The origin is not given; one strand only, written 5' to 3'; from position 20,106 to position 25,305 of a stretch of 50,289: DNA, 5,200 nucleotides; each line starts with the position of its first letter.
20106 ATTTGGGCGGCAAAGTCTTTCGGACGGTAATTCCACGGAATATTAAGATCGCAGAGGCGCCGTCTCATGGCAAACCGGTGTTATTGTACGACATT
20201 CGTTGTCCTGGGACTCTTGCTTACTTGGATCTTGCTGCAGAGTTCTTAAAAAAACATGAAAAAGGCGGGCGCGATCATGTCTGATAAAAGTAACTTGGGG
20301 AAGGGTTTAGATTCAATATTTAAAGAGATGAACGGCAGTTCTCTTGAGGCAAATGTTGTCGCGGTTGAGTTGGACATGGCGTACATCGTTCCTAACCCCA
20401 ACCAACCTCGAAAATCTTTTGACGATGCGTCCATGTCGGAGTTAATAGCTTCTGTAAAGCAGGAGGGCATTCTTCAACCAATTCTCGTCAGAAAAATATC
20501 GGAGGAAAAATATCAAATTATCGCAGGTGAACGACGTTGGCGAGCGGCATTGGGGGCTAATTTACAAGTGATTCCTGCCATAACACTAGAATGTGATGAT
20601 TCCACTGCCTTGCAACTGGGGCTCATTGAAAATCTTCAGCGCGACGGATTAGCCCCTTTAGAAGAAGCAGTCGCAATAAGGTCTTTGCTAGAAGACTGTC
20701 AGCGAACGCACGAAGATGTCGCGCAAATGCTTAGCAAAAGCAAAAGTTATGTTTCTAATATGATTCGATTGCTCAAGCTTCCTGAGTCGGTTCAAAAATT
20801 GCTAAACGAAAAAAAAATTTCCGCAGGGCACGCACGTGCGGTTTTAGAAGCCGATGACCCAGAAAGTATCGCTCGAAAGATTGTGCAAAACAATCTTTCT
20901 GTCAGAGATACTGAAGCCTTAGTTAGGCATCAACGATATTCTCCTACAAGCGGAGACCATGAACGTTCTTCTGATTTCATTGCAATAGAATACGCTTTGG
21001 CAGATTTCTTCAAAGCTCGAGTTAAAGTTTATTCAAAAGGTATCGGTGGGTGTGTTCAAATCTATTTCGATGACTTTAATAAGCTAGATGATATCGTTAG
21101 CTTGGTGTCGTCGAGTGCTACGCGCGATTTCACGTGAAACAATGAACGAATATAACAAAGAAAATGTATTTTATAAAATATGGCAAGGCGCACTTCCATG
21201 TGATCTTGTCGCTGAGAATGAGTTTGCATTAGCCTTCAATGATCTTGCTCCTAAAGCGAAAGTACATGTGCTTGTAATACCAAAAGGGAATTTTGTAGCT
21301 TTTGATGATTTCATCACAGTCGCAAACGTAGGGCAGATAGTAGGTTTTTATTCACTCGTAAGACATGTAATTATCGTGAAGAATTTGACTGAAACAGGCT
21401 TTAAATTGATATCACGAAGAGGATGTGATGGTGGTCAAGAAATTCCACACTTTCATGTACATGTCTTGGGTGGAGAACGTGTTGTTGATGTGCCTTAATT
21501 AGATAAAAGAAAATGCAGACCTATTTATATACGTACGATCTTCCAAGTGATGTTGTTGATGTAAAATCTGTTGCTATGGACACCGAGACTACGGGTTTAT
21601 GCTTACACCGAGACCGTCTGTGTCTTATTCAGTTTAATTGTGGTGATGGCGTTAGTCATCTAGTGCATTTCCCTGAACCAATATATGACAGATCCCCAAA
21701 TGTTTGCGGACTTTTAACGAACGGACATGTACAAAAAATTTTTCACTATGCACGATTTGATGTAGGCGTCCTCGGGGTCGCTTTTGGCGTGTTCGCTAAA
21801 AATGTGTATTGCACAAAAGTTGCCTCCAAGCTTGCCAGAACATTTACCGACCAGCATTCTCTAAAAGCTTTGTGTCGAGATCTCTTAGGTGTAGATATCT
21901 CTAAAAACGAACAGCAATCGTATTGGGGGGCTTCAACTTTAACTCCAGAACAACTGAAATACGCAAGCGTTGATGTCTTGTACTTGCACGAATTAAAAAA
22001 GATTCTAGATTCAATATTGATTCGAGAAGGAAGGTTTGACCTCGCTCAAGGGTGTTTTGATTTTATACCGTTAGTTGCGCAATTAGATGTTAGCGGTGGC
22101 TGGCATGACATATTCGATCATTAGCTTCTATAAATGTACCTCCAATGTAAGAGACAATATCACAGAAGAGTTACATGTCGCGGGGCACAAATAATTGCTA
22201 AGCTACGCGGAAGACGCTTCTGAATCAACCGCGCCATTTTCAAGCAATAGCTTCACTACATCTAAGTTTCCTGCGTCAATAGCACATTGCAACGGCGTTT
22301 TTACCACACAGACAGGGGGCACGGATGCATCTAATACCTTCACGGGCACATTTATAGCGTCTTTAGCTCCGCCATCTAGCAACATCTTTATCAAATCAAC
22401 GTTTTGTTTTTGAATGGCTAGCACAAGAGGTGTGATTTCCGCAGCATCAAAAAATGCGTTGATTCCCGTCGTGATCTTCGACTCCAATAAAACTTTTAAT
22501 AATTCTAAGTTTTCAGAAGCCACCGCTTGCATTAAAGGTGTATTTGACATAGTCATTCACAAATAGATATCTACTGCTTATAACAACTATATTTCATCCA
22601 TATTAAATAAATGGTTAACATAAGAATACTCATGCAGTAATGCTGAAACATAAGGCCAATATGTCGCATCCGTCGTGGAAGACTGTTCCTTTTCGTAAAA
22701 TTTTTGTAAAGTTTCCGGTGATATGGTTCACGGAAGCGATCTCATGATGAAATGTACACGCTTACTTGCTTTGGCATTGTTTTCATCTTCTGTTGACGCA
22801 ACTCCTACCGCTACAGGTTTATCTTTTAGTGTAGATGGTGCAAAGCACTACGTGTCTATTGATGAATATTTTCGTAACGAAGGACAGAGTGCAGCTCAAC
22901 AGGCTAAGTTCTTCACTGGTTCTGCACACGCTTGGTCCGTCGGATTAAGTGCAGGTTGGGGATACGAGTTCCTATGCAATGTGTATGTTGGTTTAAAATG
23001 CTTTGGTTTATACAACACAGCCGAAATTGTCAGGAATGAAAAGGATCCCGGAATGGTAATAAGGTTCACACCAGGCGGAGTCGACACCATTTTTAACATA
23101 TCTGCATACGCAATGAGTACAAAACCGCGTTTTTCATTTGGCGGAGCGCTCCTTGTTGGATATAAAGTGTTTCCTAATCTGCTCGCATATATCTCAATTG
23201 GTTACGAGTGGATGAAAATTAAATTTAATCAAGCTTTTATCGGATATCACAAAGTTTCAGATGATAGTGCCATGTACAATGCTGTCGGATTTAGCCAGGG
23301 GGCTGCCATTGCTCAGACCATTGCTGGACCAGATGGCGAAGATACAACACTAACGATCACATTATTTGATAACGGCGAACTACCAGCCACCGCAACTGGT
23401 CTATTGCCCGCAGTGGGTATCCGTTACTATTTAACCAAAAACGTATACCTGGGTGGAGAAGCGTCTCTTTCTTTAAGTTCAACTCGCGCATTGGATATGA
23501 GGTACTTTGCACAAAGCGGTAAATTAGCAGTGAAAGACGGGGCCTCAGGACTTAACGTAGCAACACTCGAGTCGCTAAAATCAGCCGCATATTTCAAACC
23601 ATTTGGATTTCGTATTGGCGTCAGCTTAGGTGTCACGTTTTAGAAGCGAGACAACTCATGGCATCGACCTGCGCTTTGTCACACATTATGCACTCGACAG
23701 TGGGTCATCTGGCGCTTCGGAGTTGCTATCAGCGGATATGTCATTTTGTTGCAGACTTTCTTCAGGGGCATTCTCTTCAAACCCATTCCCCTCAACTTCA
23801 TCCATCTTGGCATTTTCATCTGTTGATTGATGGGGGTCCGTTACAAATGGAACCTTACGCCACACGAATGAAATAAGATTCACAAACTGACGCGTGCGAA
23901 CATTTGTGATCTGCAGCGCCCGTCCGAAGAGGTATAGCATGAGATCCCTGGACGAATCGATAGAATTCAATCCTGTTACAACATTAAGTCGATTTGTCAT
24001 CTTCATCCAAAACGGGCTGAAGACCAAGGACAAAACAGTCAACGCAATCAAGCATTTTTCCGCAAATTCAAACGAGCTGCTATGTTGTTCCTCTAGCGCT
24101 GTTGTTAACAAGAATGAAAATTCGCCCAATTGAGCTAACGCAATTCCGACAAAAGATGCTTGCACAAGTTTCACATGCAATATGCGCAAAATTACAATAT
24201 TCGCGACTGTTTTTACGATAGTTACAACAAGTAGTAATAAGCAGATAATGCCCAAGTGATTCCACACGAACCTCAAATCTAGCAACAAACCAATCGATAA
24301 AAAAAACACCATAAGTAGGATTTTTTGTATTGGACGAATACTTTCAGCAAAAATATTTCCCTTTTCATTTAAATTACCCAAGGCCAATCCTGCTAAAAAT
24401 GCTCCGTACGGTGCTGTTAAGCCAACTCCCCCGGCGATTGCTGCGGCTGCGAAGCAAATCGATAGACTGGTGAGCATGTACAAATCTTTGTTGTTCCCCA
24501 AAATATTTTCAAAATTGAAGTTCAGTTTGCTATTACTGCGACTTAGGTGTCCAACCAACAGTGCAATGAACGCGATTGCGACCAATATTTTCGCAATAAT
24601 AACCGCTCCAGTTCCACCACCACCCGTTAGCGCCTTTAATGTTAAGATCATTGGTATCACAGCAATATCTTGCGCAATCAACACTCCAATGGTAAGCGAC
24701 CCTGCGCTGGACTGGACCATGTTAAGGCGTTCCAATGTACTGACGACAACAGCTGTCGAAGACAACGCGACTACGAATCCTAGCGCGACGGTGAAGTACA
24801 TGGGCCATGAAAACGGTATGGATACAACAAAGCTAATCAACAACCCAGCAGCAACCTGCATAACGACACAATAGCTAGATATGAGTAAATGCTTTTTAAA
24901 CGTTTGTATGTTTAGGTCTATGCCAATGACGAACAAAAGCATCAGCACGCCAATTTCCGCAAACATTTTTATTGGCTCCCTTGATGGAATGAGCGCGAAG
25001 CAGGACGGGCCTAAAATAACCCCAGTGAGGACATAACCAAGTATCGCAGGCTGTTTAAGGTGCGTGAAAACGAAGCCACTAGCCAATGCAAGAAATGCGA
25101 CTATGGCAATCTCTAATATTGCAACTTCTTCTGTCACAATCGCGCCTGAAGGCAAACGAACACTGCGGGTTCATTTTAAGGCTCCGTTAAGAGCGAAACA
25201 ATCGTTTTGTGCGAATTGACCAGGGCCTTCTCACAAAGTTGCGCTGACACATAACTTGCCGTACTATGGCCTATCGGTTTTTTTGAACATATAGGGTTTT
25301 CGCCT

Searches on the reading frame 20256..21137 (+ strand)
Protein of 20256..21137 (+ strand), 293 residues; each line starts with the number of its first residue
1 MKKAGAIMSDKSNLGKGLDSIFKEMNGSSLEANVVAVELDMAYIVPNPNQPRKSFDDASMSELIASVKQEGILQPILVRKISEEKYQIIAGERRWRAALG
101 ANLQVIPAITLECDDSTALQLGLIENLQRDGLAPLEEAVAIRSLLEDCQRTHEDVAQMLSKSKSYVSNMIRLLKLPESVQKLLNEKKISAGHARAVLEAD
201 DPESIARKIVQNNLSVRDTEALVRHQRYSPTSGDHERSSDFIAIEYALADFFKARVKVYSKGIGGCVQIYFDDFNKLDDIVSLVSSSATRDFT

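Call 6: search_protein_families(library=pfam, proteins=[window:20256-21137:+], max_evalue=0.001)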
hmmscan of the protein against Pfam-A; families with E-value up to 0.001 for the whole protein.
window:20256-21137:+ (293 aa): 3 families
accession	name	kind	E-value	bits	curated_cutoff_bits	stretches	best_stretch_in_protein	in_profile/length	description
PF02195.25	ParB_N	-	2.9e-32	111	26.3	1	38-128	5-95/95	ParB N-terminal domain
PF17762.8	HTH_ParB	-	5e-30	104.1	22.6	1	132-226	3-100/102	ParB HTH domain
PF08535.16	KorB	-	0.00068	20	22.3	0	153-185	7-39/89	KorB domain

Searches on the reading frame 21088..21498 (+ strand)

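Call 42: search_protein_families(library=pfam, proteins=[window:21088-21498:+], max_evalue=1)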
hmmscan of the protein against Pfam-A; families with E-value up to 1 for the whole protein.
window:21088-21498:+ (136 aa): 2 families
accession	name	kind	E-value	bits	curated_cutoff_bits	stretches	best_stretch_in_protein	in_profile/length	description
PF01230.28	HIT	-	1.5e-14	54.8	21.5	1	36-130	4-96/98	HIT domain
PF11969.13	DcpS_C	-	5.3e-11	43.4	24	1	27-128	3-101/114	Scavenger mRNA decapping enzyme C-term binding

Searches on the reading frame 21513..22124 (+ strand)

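Call 6: search_protein_families(library=pfam, proteins=[window:21513-22124:+], max_evalue=0.001)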
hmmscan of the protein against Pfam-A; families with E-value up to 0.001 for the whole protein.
window:21513-22124:+ (203 aa): 1 family
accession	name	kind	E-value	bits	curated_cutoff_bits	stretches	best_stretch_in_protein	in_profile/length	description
PF01612.26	DNA_pol_A_exo1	-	2.3e-32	112.6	23.6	1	15-169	18-172/173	3'-5' exonuclease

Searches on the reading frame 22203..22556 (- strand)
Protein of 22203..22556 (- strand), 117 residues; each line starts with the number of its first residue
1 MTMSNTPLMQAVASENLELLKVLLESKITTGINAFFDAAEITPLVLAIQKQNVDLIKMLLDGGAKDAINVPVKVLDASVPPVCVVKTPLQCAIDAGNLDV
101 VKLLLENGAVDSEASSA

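Call 42: search_protein_families(library=pfam, proteins=[window:22203-22556:-], max_evalue=1)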
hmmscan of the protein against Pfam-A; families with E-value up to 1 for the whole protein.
window:22203-22556:- (117 aa): 7 families
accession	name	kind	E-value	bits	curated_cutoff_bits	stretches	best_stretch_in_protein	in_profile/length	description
PF00023.36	Ank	-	5.1e-17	61.5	21.1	3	87-110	4-28/33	Ankyrin repeat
PF13606.12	Ank_3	-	2.6e-15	55.2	22.3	3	87-109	4-26/30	Ankyrin repeat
PF12796.13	Ank_2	-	8e-15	55.6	27.3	1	8-109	1-84/90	Ankyrin repeats (3 copies)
PF13637.12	Ank_4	-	1.7e-09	38.1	22.7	2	8-60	1-50/50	Ankyrin repeats (many copies)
PF13857.12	Ank_5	-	9.9e-09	35.8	27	2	87-109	18-40/56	Ankyrin repeats (many copies)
PF24521.3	Ank_KRIT1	-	3.5e-08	33.7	80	1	40-112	46-112/149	KRIT1 ankyrin-repeats domain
PF24575.1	TPR_Slam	-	0.27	12.1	35.2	0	44-61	19-36/104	Surface lipoprotein assembly modifier, N-terminal TPR repeats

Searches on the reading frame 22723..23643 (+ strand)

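Call 6: search_protein_families(library=pfam, proteins=[window:22723-23643:+], max_evalue=0.001)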
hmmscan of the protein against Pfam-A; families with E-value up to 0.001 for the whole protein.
window:22723-23643:+ (306 aa): 1 family
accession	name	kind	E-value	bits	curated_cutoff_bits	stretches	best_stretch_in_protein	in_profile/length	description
PF13505.12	OMP_b-brl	-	8.9e-06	26.4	28.7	1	15-250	2-153/175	Outer membrane protein beta-barrel domain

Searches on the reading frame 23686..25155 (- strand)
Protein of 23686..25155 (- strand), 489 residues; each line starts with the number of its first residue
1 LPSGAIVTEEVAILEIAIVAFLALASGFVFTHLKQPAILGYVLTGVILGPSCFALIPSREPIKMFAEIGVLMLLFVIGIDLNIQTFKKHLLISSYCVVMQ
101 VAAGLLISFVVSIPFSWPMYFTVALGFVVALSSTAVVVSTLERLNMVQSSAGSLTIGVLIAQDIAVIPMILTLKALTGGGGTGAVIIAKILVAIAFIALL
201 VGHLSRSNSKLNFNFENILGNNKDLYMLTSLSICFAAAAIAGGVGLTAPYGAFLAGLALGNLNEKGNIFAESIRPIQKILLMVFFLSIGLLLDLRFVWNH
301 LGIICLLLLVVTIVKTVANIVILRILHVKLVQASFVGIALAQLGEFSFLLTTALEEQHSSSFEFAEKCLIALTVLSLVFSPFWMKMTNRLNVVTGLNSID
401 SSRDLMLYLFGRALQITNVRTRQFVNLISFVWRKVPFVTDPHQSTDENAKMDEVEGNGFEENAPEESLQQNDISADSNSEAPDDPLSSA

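Call 6: search_protein_families(library=pfam, proteins=[window:23686-25155:-], max_evalue=0.001)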
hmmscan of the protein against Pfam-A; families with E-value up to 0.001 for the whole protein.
window:23686-25155:- (489 aa): 1 family
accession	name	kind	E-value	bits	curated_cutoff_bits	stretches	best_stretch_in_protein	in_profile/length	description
PF00999.27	Na_H_Exchanger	-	1.8e-46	159.1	26.2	1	20-380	4-361/375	Sodium/hydrogen exchanger, transmembrane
